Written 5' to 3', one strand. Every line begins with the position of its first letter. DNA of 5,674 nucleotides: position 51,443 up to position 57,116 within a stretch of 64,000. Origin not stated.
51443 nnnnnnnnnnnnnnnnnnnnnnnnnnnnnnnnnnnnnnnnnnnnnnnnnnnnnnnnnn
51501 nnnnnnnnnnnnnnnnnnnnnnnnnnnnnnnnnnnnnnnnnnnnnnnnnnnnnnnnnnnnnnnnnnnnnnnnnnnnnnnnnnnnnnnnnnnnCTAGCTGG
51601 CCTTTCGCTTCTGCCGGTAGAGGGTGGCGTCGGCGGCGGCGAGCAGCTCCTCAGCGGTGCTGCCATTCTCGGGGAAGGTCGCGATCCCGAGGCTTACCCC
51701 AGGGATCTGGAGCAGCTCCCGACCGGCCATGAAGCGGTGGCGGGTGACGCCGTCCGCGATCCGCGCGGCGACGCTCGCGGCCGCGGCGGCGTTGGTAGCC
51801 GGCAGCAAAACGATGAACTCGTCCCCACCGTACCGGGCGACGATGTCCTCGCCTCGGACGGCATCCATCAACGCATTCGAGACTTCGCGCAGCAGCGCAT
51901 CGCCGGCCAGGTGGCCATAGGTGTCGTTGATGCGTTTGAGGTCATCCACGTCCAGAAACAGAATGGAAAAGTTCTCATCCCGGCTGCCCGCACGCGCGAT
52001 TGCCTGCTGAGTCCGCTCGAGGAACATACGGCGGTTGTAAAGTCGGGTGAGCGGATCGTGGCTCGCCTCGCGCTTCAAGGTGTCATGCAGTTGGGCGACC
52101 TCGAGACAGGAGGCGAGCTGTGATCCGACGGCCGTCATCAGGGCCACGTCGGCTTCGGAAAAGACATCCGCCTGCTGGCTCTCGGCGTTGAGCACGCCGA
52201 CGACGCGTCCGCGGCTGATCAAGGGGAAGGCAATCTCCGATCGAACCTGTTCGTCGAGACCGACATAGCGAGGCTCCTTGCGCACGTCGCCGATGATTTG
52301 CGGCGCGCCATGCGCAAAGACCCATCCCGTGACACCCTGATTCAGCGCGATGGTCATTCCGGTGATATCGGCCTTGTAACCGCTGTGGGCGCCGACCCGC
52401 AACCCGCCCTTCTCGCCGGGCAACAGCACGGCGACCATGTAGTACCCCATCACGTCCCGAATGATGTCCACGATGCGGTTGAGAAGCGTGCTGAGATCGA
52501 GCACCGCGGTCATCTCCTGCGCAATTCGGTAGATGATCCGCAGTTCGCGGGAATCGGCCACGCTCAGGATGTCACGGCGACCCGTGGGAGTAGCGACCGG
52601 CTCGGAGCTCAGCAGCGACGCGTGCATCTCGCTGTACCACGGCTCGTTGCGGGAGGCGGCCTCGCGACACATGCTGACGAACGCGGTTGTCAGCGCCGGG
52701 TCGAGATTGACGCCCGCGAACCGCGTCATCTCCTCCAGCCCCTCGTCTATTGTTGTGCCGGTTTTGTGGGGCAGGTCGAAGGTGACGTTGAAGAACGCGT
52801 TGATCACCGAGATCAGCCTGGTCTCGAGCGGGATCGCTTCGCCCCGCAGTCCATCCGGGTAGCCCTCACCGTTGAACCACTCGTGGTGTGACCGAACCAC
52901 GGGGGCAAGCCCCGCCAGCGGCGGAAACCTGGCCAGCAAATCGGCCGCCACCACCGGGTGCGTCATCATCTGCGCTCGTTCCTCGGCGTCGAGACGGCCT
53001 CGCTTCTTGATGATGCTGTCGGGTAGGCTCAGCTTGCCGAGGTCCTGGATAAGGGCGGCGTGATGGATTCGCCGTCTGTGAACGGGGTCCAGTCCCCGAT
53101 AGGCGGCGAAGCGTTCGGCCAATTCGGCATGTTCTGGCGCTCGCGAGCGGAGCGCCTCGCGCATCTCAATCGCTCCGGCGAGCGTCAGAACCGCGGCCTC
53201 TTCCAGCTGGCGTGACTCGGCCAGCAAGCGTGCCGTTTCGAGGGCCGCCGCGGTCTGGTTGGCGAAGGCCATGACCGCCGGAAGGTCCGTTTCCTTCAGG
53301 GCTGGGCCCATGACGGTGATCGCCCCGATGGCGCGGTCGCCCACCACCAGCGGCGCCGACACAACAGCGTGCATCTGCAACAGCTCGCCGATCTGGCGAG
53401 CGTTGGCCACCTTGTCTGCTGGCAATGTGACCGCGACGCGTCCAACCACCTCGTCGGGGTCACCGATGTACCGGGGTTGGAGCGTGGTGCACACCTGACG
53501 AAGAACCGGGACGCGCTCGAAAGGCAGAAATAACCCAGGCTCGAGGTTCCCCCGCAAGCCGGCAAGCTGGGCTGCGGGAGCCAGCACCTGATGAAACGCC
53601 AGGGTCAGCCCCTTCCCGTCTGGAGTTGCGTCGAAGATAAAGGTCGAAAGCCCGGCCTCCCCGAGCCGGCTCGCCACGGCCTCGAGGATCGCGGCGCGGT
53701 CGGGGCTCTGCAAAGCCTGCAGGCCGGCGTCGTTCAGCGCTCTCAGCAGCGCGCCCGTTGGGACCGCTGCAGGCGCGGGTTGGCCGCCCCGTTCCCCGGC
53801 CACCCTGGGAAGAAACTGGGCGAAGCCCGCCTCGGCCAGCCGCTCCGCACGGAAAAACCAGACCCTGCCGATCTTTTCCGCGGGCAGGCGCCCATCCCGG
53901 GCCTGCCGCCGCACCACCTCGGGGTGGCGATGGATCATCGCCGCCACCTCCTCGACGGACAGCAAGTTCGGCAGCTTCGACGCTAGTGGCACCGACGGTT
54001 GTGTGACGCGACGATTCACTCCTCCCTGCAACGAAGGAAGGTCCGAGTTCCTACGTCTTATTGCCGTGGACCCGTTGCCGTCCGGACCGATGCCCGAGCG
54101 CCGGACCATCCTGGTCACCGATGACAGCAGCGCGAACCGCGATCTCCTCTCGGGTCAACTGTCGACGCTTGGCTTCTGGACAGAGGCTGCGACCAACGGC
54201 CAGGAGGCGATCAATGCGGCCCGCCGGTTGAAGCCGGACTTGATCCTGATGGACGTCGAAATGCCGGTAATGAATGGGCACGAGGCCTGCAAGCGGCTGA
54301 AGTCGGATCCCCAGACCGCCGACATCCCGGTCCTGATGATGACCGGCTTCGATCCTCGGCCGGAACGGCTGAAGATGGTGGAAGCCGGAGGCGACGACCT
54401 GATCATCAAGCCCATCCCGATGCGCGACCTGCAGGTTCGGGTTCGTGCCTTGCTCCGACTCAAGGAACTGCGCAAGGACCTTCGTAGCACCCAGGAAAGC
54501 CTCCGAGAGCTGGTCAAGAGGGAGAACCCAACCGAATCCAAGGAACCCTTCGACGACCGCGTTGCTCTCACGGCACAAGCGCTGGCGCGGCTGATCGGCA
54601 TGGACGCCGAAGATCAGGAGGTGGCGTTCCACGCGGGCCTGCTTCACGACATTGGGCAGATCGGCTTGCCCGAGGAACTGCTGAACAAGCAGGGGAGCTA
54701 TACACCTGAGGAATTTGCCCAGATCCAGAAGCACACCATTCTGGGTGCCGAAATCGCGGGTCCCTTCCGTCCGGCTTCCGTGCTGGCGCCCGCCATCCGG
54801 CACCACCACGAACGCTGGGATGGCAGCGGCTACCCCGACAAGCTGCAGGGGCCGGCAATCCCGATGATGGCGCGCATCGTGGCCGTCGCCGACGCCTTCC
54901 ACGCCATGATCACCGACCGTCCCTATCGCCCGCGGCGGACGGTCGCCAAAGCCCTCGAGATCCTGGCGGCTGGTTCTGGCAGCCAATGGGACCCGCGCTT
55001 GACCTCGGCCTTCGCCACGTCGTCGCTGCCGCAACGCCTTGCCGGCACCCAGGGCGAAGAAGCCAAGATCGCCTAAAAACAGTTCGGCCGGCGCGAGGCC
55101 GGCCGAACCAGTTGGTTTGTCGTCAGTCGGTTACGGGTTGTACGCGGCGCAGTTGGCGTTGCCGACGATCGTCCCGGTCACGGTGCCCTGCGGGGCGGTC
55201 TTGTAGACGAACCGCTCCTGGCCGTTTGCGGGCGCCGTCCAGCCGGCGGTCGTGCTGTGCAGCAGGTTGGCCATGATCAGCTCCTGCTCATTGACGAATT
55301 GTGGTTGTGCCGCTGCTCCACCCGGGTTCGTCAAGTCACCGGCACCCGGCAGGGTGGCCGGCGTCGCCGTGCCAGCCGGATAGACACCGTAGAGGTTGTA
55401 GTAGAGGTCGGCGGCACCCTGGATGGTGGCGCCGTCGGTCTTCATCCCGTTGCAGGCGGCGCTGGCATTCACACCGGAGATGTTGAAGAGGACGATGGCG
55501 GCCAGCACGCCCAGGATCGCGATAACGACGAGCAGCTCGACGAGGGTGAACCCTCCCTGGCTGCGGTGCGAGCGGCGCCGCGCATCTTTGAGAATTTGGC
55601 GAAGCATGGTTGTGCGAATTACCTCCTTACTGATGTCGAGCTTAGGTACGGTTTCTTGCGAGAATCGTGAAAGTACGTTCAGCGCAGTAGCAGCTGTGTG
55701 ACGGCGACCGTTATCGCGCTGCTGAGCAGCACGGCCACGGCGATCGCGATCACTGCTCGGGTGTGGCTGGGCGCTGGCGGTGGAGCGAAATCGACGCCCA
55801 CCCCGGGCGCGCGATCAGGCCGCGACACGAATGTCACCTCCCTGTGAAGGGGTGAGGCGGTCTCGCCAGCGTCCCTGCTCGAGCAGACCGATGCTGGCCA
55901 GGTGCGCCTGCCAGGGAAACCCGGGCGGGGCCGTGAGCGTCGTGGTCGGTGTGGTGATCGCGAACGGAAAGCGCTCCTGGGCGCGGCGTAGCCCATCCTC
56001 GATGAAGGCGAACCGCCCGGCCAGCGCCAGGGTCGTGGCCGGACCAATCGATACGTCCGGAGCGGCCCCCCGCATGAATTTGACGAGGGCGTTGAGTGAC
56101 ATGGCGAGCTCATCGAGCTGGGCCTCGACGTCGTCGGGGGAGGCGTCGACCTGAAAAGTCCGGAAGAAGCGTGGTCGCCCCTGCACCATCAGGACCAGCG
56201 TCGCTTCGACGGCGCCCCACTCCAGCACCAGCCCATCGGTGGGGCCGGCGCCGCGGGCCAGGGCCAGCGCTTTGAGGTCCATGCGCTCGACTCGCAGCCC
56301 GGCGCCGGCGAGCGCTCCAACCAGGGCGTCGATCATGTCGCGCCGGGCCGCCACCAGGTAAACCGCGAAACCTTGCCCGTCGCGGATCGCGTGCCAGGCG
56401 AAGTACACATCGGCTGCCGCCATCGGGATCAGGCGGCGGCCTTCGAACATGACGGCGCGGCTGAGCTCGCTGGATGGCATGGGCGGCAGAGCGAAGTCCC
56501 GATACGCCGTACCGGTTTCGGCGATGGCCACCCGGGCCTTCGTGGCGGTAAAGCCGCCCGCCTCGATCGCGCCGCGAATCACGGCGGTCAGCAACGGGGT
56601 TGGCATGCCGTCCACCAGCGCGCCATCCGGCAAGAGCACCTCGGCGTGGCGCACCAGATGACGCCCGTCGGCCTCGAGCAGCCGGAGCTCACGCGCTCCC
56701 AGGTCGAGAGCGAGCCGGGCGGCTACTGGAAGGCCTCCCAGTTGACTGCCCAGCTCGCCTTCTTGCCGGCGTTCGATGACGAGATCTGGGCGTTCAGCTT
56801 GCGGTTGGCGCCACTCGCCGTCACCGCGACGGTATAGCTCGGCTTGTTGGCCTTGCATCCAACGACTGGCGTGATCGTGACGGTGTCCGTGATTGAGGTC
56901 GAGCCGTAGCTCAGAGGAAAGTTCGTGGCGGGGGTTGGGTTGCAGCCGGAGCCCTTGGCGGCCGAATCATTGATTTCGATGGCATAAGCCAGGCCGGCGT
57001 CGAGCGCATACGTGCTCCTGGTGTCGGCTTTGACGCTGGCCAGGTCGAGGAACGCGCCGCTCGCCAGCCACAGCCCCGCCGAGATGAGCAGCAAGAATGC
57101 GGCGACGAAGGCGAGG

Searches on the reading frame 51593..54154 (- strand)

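Call 19: search_protein_families(library=pfam, max_evalue=0.00001, proteins=[window:51593-54154:-])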
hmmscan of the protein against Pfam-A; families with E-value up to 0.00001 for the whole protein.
window:51593-54154:- (853 aa): 7 families
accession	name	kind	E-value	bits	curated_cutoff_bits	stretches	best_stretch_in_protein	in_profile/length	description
PF00990.26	GGDEF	-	9.6e-46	155.9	23.8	1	697-851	1-157/161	Diguanylate cyclase, GGDEF domain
PF13487.12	HD_5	-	4.5e-30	105.1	27.2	1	328-488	6-170/170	HD domain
PF13185.12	GAF_2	-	1.1e-25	90.8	28.6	1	552-685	2-136/136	GAF domain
PF01590.32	GAF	-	1e-23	84.8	22.4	1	553-683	1-132/133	GAF domain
PF13492.12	GAF_3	-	3.9e-14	53.6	27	1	556-685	4-128/129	GAF domain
PF01966.28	HD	-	1.3e-07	32.4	22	1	343-453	9-112/116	HD domain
PF12728.13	HTH_17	-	1.9e-07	31.7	27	1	64-108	1-45/51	Helix-turn-helix domain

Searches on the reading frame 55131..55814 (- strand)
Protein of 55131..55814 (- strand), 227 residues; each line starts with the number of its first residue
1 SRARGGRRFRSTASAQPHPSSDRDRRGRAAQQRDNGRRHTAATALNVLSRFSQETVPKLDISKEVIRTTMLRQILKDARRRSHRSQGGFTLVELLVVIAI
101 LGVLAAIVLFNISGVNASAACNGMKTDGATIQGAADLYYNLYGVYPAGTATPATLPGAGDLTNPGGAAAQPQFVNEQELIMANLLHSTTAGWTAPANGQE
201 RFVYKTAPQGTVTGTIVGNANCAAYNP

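Call 19: search_protein_families(library=pfam, max_evalue=0.00001, proteins=[window:55131-55814:-])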
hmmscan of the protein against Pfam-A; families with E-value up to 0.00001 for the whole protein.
window:55131-55814:- (227 aa): 1 family
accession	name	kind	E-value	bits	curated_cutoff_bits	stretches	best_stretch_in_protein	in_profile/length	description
PF07963.17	N_methyl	-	1.4e-09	37.6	21.2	1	84-109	2-27/27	Prokaryotic N-terminal methylation motif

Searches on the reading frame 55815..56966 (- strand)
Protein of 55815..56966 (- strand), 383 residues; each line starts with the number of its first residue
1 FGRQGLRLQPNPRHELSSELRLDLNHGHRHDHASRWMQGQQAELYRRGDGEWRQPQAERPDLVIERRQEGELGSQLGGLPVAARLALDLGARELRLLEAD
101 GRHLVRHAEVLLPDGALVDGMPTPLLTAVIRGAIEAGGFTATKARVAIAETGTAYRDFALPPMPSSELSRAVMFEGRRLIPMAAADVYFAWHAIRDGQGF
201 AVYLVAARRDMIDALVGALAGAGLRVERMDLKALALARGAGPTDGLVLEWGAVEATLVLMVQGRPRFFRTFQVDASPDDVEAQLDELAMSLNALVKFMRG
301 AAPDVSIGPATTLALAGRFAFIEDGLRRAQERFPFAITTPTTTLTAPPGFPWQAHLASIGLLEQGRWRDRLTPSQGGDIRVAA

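Call 19: search_protein_families(library=pfam, max_evalue=0.00001, proteins=[window:55815-56966:-])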
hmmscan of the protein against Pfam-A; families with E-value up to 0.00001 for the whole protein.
window:55815-56966:- (383 aa): 1 family
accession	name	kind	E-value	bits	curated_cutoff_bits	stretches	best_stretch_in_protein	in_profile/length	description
PF11104.14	PilM_2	-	9.6e-07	28.5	27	1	103-238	22-164/340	Type IV pilus assembly protein PilM;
